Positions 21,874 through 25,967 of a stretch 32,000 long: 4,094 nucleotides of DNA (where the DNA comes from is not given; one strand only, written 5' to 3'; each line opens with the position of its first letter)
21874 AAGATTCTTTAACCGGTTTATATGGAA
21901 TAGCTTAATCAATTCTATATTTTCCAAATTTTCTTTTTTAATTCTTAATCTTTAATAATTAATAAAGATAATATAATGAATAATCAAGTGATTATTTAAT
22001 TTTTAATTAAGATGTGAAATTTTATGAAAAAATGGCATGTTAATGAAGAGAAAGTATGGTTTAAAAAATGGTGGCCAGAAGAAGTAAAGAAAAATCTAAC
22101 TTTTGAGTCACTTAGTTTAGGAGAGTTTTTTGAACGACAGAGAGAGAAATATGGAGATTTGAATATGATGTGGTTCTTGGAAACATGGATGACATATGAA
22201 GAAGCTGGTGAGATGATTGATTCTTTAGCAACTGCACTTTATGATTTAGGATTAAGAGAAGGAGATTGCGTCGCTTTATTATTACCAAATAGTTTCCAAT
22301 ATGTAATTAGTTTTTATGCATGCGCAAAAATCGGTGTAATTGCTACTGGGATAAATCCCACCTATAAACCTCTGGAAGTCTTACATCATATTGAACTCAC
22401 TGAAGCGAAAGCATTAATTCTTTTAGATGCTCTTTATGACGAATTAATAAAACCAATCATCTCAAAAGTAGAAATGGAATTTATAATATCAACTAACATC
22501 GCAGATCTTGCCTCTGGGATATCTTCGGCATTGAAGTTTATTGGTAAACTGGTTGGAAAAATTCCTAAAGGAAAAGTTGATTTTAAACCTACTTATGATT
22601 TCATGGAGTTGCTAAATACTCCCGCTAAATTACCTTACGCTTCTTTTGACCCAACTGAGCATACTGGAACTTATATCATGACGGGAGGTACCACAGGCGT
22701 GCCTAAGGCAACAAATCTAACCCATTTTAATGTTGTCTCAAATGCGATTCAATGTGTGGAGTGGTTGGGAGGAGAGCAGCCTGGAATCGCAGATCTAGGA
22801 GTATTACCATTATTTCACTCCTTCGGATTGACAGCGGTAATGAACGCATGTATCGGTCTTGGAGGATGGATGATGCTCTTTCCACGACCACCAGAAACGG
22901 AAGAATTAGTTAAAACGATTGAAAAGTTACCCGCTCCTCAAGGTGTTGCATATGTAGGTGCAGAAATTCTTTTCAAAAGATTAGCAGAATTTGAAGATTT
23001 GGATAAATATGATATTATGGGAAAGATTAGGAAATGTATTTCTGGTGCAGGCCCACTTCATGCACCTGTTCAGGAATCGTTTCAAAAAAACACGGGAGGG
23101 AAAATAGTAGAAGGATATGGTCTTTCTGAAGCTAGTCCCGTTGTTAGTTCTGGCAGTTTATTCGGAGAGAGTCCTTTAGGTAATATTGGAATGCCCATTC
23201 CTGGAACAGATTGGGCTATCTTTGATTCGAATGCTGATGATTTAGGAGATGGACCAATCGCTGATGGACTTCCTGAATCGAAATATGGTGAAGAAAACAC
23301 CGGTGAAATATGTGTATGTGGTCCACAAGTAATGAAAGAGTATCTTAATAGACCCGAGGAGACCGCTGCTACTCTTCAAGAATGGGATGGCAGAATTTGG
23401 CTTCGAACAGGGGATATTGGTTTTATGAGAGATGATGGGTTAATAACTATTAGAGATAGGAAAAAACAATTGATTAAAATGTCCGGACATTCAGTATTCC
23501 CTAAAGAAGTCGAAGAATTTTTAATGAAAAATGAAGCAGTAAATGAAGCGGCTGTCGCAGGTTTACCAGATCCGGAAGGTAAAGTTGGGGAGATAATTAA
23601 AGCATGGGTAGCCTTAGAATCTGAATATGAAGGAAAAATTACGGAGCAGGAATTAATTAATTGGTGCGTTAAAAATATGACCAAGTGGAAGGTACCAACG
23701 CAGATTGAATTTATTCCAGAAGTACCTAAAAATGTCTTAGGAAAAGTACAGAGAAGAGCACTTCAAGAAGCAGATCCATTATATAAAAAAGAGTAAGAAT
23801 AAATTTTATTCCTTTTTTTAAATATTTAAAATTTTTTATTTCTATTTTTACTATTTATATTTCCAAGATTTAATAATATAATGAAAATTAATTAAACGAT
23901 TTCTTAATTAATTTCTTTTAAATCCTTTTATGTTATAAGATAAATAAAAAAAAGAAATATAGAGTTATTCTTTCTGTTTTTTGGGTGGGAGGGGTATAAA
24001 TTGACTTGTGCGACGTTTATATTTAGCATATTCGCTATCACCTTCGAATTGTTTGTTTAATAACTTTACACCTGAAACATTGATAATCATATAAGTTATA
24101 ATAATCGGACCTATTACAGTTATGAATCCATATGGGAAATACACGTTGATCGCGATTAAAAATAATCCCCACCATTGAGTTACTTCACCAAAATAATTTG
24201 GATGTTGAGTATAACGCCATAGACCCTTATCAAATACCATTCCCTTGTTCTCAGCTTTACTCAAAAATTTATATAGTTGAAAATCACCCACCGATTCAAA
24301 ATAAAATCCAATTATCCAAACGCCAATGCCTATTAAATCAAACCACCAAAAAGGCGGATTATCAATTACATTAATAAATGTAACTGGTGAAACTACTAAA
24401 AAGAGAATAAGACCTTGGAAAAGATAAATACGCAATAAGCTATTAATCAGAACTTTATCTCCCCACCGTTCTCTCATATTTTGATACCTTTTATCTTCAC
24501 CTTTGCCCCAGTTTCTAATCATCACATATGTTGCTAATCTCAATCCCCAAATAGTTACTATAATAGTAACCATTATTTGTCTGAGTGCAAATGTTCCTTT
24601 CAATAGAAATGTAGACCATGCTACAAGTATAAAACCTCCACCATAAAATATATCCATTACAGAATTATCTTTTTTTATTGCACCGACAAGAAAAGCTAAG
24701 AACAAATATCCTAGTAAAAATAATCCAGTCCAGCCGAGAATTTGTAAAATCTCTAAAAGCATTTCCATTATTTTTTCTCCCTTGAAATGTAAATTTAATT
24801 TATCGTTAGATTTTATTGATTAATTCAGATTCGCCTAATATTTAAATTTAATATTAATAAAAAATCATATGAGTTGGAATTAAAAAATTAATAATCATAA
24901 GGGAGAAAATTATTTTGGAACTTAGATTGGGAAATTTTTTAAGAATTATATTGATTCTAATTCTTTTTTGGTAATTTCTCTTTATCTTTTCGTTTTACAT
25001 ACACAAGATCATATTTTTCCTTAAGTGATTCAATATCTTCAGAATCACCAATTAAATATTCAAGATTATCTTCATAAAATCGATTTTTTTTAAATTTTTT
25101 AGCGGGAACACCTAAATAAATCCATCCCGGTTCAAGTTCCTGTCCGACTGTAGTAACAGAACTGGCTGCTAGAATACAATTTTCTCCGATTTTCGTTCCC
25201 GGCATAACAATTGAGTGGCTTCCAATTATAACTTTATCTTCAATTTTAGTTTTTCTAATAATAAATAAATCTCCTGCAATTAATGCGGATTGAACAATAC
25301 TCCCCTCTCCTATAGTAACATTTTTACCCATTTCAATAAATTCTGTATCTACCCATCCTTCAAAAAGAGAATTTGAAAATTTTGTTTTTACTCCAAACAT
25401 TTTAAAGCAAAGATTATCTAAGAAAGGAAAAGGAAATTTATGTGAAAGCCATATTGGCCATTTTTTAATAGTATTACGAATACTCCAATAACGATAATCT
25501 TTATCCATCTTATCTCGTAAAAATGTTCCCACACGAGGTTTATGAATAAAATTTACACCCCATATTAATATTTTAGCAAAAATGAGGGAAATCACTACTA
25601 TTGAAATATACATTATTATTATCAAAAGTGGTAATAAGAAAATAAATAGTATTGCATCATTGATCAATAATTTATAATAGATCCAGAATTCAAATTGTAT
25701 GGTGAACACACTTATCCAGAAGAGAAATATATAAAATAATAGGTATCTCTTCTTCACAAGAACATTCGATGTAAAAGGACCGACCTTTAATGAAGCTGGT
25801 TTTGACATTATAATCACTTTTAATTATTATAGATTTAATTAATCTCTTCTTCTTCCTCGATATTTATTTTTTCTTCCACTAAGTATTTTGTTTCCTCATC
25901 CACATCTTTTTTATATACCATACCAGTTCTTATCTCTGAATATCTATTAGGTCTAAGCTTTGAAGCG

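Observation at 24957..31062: Duplicated three-gene cassette of 2-TM + LbH proteins: candidate split, heterotrimeric Pls-type membrane acyl/amide-transfer machine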

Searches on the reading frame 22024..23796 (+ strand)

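Call 3: search_protein_families(library=ncbifam, proteins=[window:22024-23796:+], max_evalue=1)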
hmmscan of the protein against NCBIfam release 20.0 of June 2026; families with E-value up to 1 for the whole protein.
window:22024-23796:+ (590 aa): 108 families (the best 25 are shown)
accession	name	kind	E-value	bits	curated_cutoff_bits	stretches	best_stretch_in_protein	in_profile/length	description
NF004114.0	PRK05605.1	equivalog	6.3e-105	351.7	766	1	4-582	9-567/575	long-chain-fatty-acid--CoA ligase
NF005220.0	PRK06710.1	equivalog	2e-100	336.5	1116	1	9-583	4-552/563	long-chain-fatty-acid--CoA ligase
NF005463.0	PRK07059.1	subfamily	1.6e-98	330.5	869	1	9-582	2-554/557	long-chain-fatty-acid--CoA ligase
NF006523.0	PRK08974.1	equivalog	2.6e-91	306.5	884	1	9-583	2-552/561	long-chain-fatty-acid--CoA ligase FadD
NF006181.0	PRK08314.1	subfamily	6.9e-91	305.2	705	1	14-584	8-554/563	long-chain-fatty-acid--CoA ligase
NF004837.0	PRK06187.1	subfamily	2.2e-88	296.8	476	1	30-582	8-520/531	long-chain-fatty-acid--CoA ligase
NF004229.0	PRK05677.1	subfamily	2.4e-86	290.4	879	1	31-584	25-555/563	long-chain-fatty-acid--CoA ligase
NF006442.0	PRK08751.1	equivalog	2.8e-81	273.6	1023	1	8-584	3-558/560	long-chain fatty acid--CoA ligase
NF009139.0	PRK12492.1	equivalog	1.7e-74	251.3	1018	1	19-582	12-560/562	long-chain-fatty-acid--CoA ligase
NF005714.0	PRK07529.1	subfamily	5.6e-68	229.8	632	1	56-583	64-575/640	acyl-CoA synthetase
NF006182.0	PRK08316.1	subfamily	9.1e-68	229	663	1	28-582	9-515/523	fatty acyl-CoA synthetase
NF004822.0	PRK06178.1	equivalog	1.6e-65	221.8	782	1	12-583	17-566/571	acyl-CoA synthetase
NF009233.0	PRK12583.1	subfamily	2.2e-65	221.1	832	1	32-582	20-548/558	fatty acid CoA ligase family protein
NF005702.0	PRK07514.1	subfamily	1e-64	218.8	558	2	215-583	160-499/506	malonyl-CoA synthase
NF005801.1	PRK07656.1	equivalog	2.4e-59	201.3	657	1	36-581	7-500/500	FadD3 family acyl-CoA ligase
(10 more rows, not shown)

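Call 4: search_protein_families(library=pfam, proteins=[window:22024-23796:+], max_evalue=1)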
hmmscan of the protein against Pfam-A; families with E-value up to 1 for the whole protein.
window:22024-23796:+ (590 aa): 2 families
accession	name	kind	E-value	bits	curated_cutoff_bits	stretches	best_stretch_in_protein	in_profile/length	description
PF00501.34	AMP-binding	-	1e-61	209.3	29.9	1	36-441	1-384/384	AMP-binding enzyme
PF13193.12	AMP-binding_C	-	1.8e-15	58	24.5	1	495-574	1-76/76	AMP-binding enzyme C-terminal domain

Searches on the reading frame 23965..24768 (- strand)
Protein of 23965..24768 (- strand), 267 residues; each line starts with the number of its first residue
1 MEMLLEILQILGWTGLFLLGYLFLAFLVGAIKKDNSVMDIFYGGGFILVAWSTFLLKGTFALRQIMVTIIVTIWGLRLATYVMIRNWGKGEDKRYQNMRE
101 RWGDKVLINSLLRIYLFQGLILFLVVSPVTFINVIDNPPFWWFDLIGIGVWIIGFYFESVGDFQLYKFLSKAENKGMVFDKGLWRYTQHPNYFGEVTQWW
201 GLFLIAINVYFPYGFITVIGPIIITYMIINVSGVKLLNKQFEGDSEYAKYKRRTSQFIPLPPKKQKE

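Call 3: search_protein_families(library=ncbifam, proteins=[window:23965-24768:-], max_evalue=1)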
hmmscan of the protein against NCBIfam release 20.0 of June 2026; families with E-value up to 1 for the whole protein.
window:23965-24768:- (267 aa): 1 family
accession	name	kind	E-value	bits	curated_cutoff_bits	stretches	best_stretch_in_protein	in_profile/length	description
NF040696.1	isopcys_mtase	equivalog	6.4e-05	22.9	160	1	71-259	4-188/190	protein-S-isoprenylcysteine O-methyltransferase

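Call 4: search_protein_families(library=pfam, proteins=[window:23965-24768:-], max_evalue=1)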
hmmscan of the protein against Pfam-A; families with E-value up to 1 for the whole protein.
window:23965-24768:- (267 aa): 4 families
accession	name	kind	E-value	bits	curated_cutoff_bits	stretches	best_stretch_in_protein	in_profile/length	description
PF06966.17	DUF1295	-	8e-72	241.9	20.4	1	25-254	1-235/235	Protein of unknown function (DUF1295)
PF02544.21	Steroid_dh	-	6.1e-08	33.2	22.6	1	136-209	33-107/150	3-oxo-5-alpha-steroid 4-dehydrogenase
PF04191.18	PEMT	-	2.2e-05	25.3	25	1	145-232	9-93/105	Phospholipid methyltransferase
PF04140.19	ICMT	-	0.0076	17.1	24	1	175-208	32-65/95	Isoprenylcysteine carboxyl methyltransferase (ICMT) family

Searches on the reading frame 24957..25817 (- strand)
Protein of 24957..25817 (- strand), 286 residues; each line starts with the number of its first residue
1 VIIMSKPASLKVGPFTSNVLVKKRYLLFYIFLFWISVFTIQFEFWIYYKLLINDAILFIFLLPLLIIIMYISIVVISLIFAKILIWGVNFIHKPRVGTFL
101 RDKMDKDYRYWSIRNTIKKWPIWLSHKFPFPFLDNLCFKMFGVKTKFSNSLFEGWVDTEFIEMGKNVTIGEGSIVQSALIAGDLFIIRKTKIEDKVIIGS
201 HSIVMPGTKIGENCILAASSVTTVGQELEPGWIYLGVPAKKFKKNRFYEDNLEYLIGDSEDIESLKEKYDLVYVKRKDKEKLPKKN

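Call 3: search_protein_families(library=ncbifam, proteins=[window:24957-25817:-], max_evalue=1)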
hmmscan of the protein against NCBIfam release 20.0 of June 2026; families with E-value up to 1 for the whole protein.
window:24957-25817:- (286 aa): 46 families (the best 25 are shown)
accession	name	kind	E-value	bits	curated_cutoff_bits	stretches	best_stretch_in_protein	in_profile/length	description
TIGR02353.1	NRPS_term_dom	equivalog_domain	9.7e-13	47.3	423.1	1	49-239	509-695/695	Pls/PosA family non-ribosomal peptide synthetase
TIGR03532.1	DapD_Ac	equivalog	1.9e-09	37.5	231.75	1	163-244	137-213/231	2,3,4,5-tetrahydropyridine-2,6-dicarboxylate N-acetyltransferase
NF000490.1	chloram_CatB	equivalog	5e-09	35.8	350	1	189-256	110-174/210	type B chloramphenicol O-acetyltransferase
NF000311.1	Vat_ABCDEFH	equivalog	6.7e-09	35.6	300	1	188-255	109-173/201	Vat family streptogramin A O-acetyltransferase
NF050158.1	CarbAnhydGPos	equivalog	2.8e-08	33.6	250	1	175-244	73-142/172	gamma carbonic anhydrase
NF058585.1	HptprglPActTf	PfamEq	3.2e-08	33.3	300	1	142-245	59-160/172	heptaprenylglyceryl phosphate O-acetyltransferase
TIGR03570.1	NeuD_NnaD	subfamily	3.6e-08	33.2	160.8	1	180-240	144-202/202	NeuD/PglB/VioB family sugar acetyltransferase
NF000504.1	stregram_VatH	exception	4.7e-08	33.2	475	1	189-255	117-180/216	streptogramin A O-acetyltransferase Vat(H)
NF007797.0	PRK10502.1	subfamily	8.8e-08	32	192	1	188-244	124-178/183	WcaF family extracellular polysaccharide biosynthesis acetyltransferase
TIGR02287.1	PaaY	equivalog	3.6e-07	30.1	319.6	1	181-243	78-140/192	phenylacetic acid degradation protein PaaY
NF007240.0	PRK09677.1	equivalog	4e-07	29.7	243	1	189-245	130-184/192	putative lipopolysaccharide biosynthesis O-acetyl transferase WbbJ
NF000111.1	stregram_VatD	exception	5.6e-07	29.5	400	1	185-256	109-177/209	streptogramin A O-acetyltransferase Vat(D)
NF033468.1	stregram_VatI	exception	9.1e-07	28.8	415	1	183-255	106-175/208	streptogramin A O-acetyltransferase Vat(I)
NF007076.0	PRK09527.1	equivalog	3.6e-06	26.5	347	1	181-244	124-184/203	galactoside O-acetyltransferase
NF000097.1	stregram_VatC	exception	5.5e-06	26.4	425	1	183-256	112-182/212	streptogramin A O-acetyltransferase Vat(C)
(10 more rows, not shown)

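Call 4: search_protein_families(library=pfam, proteins=[window:24957-25817:-], max_evalue=1)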
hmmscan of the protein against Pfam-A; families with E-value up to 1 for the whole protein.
window:24957-25817:- (286 aa): 4 families
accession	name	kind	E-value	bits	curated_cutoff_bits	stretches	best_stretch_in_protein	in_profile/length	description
PF00132.30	Hexapep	-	2.1e-11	43.5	27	1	190-221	2-33/36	Bacterial transferase hexapeptide (six repeats)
PF14602.12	Hexapep_2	-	1.8e-06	28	27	1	190-218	2-28/34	Hexapeptide repeat of succinyl-transferase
PF25084.1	LbH_EIF2B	-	6.1e-05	23.4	54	1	163-220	41-97/105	EIF2B subunit epsilon LbH domain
PF24894.1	Hexapep_GlmU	-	0.0077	16.8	23.3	1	164-214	38-87/104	GlmU-like, C-terminal hexapeptide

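Call 7: search_solved_structures(query=window:24957-25817:-, max_evalue=1, show_alignments=2)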
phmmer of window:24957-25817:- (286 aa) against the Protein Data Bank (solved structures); distinct sequences matched with E-value up to 1: 106 (the best 60 are shown).
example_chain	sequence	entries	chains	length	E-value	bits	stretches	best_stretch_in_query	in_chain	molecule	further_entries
9gva_AAA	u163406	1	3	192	1.1e-08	38.1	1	150-244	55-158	Hexapeptide transferase family protein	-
3r1w_A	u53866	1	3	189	2e-07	33.9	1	182-244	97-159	carbonic anhydrase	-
3vbn_A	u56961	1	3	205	2.4e-07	33.7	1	191-246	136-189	Galactoside O-acetyltransferase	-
3vbp_A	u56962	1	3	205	2.5e-07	33.7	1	191-246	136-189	Galactoside O-acetyltransferase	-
3vbi_A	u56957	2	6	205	2.5e-07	33.6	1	191-246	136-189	Galactoside O-acetyltransferase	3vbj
3vbm_A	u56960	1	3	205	2.5e-07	33.6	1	191-246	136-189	Galactoside O-acetyltransferase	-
3vbk_A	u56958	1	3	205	2.5e-07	33.6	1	191-246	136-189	Galactoside O-acetyltransferase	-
3vbl_A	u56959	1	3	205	2.6e-07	33.6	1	191-246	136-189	Galactoside O-acetyltransferase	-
9qev_A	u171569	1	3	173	3.6e-07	33.1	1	173-267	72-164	Carbonic anhydrase, family 3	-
9qez_D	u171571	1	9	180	6e-07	32.4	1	174-261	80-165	Carbonic anhydrase mutant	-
1v3w_A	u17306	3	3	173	9.5e-07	31.7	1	182-269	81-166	ferripyochelin binding protein | 173aa long hypothetical ferripyochelin binding protein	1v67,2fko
4mfg_A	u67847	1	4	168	9.8e-07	31.7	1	173-254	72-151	Putative acyltransferase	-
7ar9_x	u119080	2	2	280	3.7e-06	29.8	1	173-251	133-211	CAL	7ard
8j40_A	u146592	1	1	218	6.3e-06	29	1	190-255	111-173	CatB8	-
6x89_L2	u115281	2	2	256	7.3e-06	28.8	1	179-253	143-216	gamma carbonic anhydrase-like 2, mitochondrial | NDUCAL2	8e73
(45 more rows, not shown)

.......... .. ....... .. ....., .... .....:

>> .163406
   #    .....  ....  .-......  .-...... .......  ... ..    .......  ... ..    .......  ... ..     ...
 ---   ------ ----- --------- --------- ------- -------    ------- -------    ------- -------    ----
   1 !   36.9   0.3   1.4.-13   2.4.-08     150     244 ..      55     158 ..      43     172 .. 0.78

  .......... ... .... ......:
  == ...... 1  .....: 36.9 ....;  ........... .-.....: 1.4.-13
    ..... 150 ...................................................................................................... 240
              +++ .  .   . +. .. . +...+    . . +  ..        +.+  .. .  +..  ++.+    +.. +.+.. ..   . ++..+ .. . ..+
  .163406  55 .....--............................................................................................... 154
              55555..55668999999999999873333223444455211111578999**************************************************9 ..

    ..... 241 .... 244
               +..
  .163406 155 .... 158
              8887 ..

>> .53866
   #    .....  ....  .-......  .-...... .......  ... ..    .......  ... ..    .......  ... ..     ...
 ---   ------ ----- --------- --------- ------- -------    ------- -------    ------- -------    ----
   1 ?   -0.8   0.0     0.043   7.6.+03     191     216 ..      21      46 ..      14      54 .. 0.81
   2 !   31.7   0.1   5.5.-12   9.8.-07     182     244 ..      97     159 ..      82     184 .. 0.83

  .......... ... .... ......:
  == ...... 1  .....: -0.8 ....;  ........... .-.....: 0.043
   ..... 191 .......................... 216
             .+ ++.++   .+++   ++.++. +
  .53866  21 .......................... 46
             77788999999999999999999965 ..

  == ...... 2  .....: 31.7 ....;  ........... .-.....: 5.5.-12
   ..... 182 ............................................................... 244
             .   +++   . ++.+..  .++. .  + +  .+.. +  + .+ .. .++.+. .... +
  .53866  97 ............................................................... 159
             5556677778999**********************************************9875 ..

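Call 10: find_homologous_proteins(query=window:24957-25817:-)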
Query window:24957-25817:- (286 aa): 718 proteins with E <= 0.001 among 2322 candidates; the best 120 are listed. Only proteins of 157 to 501 residues were searched: fused or split forms outside these lengths cannot appear, so this answer is no evidence that the protein stands alone or is whole; lengths 'longer' or 'shorter' looks for them.
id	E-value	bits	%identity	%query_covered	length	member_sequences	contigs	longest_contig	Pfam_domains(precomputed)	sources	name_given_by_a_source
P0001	1.5e-184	630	100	99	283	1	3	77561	PF14602.13,PF00132.31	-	-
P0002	5.4e-169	579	92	99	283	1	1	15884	PF14602.13,PF00132.31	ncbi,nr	ncbi:MAG: hypothetical protein EU543_00295 [Promethearchaeota archaeon]|nr:MAG: hypothetical protein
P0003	6.1e-153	526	83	97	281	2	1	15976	PF14602.13,PF00132.31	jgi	-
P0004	1.8e-150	518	92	87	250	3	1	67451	PF14602.13,PF00132.31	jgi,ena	-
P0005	2.0e-149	515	79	99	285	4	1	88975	PF14602.13,PF00132.31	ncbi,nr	ncbi:MAG: hypothetical protein BAJALOKI3v1_100009 [Promethearchaeota archaeon]|nr:MAG: hypothetical 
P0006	6.0e-148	510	80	97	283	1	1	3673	PF14602.13,PF00132.31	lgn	-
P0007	7.1e-147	507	80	99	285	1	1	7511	PF14602.13,PF00132.31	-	-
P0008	5.3e-129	448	72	93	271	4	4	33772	PF14602.13,PF00132.31,PF25087.2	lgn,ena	-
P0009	1.4e-126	440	71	93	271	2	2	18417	PF14602.13,PF00132.31,PF25087.2,PF25084.2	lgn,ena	-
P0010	1.4e-125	437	70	92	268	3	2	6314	PF00132.31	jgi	-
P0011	4.1e-124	432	69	95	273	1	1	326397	PF14602.13,PF00132.31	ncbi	-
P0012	3.4e-123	429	68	97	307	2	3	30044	PF14602.13,PF00132.31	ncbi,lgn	ncbi:MAG: DapH/DapD/GlmU-related protein [Promethearchaeia archaeon]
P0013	6.8e-123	428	68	97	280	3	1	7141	PF14602.13,PF00132.31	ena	-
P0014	1.1e-122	427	55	98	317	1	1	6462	PF14602.13,PF00132.31,PF25084.2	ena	-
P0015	1.5e-122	427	65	97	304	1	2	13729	PF14602.13,PF00132.31,PF25087.2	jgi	-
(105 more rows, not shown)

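Call 14: find_homologous_proteins(query=window:24957-25817:-, lengths=longer, max_evalue=0.001)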
Query window:24957-25817:- (286 aa): 6 proteins with E <= 0.001 among 1884 candidates. Only proteins of 502 to 2000 residues were searched; long proteins share words by chance and can crowd out relatives, so finding none is weak evidence.
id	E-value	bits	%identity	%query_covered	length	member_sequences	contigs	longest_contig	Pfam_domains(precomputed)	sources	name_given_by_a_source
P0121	4.6e-121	422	59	97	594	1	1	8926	PF14602.13,PF00132.31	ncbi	ncbi:MAG: DapH/DapD/GlmU-related protein [Promethearchaeia archaeon]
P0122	1.5e-120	420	62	97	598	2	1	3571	PF14602.13,PF00132.31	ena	-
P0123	3.4e-116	406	47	99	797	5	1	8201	PF00132.31,PF25087.2,PF25084.2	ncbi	ncbi:MAG: hypothetical protein ACTSQJ_09465 [Promethearchaeota archaeon]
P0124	2.0e-82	295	43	97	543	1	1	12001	PF00132.31,PF25087.2,PF25084.2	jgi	jgi:acetyltransferase-like isoleucine patch superfamily enzyme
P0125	2.6e-67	245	43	83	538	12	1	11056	PF00132.31,PF25087.2,PF25084.2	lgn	-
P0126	4.5e-57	212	44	71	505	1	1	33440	PF00132.31,PF25087.2,PF25084.2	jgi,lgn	jgi:acetyltransferase-like isoleucine patch superfamily enzyme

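Call 31: search_protein_families(library=ncbifam, proteins=[P0123], max_evalue=0.00001)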
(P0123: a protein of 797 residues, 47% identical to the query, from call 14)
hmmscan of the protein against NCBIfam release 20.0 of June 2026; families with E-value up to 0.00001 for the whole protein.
P0123 (797 aa): 21 families
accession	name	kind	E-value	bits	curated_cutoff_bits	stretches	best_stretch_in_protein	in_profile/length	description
NF058585.1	HptprglPActTf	PfamEq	1.9e-17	63.4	300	1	119-250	34-168/172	heptaprenylglyceryl phosphate O-acetyltransferase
TIGR03570.1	NeuD_NnaD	subfamily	1.2e-15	57.7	160.8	0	157-237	117-202/202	NeuD/PglB/VioB family sugar acetyltransferase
TIGR02353.1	NRPS_term_dom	equivalog_domain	7.7e-15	54.3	423.1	1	133-252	106-226/695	Pls/PosA family non-ribosomal peptide synthetase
NF050158.1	CarbAnhydGPos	equivalog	2.7e-13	49.9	250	1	172-259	73-160/172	gamma carbonic anhydrase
NF007797.0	PRK10502.1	subfamily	4.4e-13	49.3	192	1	182-242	121-179/183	WcaF family extracellular polysaccharide biosynthesis acetyltransferase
NF002060.0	PRK00892.1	subfamily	4.4e-12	45.8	207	0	141-215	97-172/345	UDP-3-O-(3-hydroxymyristoyl)glucosamine N-acyltransferase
NF010150.1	PRK13627.1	equivalog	9.4e-11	41.8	305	0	169-245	71-147/196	carnitine operon protein CaiE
TIGR02287.1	PaaY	equivalog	6.1e-09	35.9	319.6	0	168-243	68-143/192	phenylacetic acid degradation protein PaaY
TIGR03532.1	DapD_Ac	equivalog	3.4e-08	33.4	231.75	0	166-253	137-228/231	2,3,4,5-tetrahydropyridine-2,6-dicarboxylate N-acetyltransferase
NF010934.1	PRK14354.1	equivalog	1.3e-07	30.5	450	0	159-222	282-349/447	bifunctional UDP-N-acetylglucosamine diphosphorylase/glucosamine-1-phosphate N-acetyltransferase GlmU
TIGR01173.1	glmU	equivalog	1.6e-07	30.6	366.85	0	157-222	280-350/452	bifunctional UDP-N-acetylglucosamine diphosphorylase/glucosamine-1-phosphate N-acetyltransferase GlmU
TIGR03992.1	Arch_glmU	subfamily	2.1e-07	30.2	292.1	0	156-220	241-300/393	bifunctional sugar-1-phosphate nucleotidylyltransferase/acetyltransferase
NF010933.0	PRK14353.1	equivalog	3.6e-07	29.2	505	0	160-220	277-337/453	bifunctional UDP-N-acetylglucosamine diphosphorylase/glucosamine-1-phosphate N-acetyltransferase GlmU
TIGR01853.1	lipid_A_lpxD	equivalog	4.2e-07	29.2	242.5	0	145-214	92-162/325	UDP-3-O-(3-hydroxymyristoyl)glucosamine N-acyltransferase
NF003657.0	PRK05289.1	equivalog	8.4e-07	28.3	226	0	146-210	4-69/264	acyl-ACP--UDP-N-acetylglucosamine O-acyltransferase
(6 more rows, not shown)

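Call 69: find_encoding_contigs(protein=P0121, flank=6000, max_places=2)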
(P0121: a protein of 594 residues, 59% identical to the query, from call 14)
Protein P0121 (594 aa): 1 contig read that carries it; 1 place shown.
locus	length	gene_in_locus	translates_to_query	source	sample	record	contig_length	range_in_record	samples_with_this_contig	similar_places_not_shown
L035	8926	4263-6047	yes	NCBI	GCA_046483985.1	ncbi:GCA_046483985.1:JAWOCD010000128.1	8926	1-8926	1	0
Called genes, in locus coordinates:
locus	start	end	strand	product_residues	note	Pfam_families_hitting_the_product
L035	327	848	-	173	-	PF13404:HTH_AsnC-type, PF13412:HTH_24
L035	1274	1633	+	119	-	PF01909:NTP_transf_2, PF18765:Polbeta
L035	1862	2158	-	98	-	PF03685:UPF0147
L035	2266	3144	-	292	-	-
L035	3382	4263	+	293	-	-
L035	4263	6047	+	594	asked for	PF00132:Hexapep (faint), PF14602:Hexapep_2 (faint)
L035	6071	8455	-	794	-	PF13802:Gal_mutarotas_2, PF01055:Glyco_hydro_31_2nd, PF21365:Glyco_hydro_31_3rd, PF17137:DUF5110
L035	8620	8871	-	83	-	-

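Call 70: find_encoding_contigs(protein=P0123, flank=8000, max_places=2)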
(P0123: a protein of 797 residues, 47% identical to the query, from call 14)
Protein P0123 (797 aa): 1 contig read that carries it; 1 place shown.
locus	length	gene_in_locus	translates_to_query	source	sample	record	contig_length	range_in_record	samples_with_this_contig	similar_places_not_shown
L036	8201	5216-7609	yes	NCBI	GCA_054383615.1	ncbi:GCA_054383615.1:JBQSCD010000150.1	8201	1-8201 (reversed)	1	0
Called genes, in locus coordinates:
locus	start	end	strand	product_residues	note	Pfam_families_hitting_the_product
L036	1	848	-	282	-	PF01428:zf-AN1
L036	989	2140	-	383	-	PF01428:zf-AN1 (weak), PF02163:Peptidase_M50 (faint)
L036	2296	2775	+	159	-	PF26037:zf-RING_DCST1_C (weak)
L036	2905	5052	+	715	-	-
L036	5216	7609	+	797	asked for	PF25084:LbH_EIF2B (faint), PF25087:GMPPB_C (faint), PF00132:Hexapep (weak)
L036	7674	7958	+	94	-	-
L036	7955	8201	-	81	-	?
